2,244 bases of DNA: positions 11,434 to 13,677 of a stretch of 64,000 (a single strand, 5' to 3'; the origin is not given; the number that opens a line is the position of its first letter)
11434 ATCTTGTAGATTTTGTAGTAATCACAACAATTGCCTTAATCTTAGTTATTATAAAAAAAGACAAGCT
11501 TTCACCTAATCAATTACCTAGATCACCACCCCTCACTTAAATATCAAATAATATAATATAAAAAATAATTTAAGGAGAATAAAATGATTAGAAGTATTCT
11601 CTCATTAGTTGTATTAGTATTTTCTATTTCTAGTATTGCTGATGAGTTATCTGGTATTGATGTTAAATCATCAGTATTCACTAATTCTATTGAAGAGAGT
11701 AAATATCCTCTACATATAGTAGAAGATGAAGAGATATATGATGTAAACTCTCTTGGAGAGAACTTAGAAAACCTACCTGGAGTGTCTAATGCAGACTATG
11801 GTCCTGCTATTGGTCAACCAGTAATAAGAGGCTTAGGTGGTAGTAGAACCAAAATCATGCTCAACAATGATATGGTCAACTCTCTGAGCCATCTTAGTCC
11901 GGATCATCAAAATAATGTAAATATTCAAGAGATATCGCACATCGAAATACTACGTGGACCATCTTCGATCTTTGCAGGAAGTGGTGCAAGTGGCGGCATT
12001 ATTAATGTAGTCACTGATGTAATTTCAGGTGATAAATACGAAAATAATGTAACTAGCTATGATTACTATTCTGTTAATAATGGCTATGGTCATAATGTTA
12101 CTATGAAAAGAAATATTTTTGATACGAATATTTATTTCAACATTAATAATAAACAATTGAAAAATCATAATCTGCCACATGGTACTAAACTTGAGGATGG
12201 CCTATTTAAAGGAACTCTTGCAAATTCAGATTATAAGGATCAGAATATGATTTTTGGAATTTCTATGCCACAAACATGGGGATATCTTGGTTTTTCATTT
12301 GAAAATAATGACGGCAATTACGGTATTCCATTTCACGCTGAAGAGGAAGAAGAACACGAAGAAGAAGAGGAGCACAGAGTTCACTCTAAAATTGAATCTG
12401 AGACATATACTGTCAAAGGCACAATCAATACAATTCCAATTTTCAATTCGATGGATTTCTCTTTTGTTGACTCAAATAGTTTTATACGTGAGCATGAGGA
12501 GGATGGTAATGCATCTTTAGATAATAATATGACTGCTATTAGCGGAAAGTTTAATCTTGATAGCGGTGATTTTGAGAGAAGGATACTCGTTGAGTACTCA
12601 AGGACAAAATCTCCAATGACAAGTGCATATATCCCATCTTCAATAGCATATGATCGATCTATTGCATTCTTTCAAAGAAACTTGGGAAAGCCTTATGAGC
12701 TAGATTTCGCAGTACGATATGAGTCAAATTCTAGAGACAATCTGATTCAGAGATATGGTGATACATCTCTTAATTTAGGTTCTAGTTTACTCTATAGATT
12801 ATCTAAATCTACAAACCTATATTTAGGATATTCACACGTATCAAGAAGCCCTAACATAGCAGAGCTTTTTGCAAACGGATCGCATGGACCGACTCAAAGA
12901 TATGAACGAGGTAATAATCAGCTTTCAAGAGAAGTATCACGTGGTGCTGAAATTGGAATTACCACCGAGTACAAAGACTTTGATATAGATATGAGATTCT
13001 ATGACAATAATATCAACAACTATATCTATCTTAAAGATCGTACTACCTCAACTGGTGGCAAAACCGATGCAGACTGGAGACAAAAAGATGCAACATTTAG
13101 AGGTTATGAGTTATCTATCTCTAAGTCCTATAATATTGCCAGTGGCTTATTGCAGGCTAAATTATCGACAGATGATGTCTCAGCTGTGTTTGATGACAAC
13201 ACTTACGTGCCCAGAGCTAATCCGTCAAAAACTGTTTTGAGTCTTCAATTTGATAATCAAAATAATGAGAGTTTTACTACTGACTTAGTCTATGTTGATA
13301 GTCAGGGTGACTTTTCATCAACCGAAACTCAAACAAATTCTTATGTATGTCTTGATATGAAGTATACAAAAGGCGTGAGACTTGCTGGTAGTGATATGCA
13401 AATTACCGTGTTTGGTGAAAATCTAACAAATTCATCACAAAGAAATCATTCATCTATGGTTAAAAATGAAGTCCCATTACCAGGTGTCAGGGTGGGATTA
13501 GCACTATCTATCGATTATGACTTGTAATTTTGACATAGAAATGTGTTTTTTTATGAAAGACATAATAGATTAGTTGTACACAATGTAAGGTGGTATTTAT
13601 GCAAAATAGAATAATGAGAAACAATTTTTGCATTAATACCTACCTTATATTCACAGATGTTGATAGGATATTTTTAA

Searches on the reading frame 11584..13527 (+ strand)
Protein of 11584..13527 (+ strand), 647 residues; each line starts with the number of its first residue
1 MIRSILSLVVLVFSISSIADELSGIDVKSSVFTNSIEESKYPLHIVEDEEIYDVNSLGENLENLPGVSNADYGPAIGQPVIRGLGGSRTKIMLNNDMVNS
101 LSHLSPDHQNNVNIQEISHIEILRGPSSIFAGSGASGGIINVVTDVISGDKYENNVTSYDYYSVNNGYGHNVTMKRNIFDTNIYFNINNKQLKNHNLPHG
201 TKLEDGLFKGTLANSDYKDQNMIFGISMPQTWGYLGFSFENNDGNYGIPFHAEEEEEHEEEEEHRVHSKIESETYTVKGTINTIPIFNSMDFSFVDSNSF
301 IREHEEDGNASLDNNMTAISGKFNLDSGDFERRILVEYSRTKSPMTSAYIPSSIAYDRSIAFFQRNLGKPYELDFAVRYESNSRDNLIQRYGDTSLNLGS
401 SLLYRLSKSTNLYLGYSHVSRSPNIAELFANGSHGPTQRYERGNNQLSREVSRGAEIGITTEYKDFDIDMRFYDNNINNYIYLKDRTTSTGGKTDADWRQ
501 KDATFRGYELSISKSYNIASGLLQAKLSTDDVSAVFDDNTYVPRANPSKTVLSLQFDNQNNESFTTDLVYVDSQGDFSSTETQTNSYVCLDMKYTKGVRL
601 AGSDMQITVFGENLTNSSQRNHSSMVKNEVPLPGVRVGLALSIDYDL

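Call 73: search_protein_families(library=pfam, proteins=[window:11584-13527:+], max_evalue=0.00001)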
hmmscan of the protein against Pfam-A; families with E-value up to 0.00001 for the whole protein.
window:11584-13527:+ (647 aa): 2 families
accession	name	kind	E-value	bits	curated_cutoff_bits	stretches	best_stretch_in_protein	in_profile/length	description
PF00593.30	TonB_dep_Rec_b-barrel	-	6.9e-21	76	27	1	154-598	14-427/436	TonB dependent receptor-like, beta-barrel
PF07715.20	Plug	-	1.9e-14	54.5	23.9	1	42-139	8-107/107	TonB-dependent Receptor Plug Domain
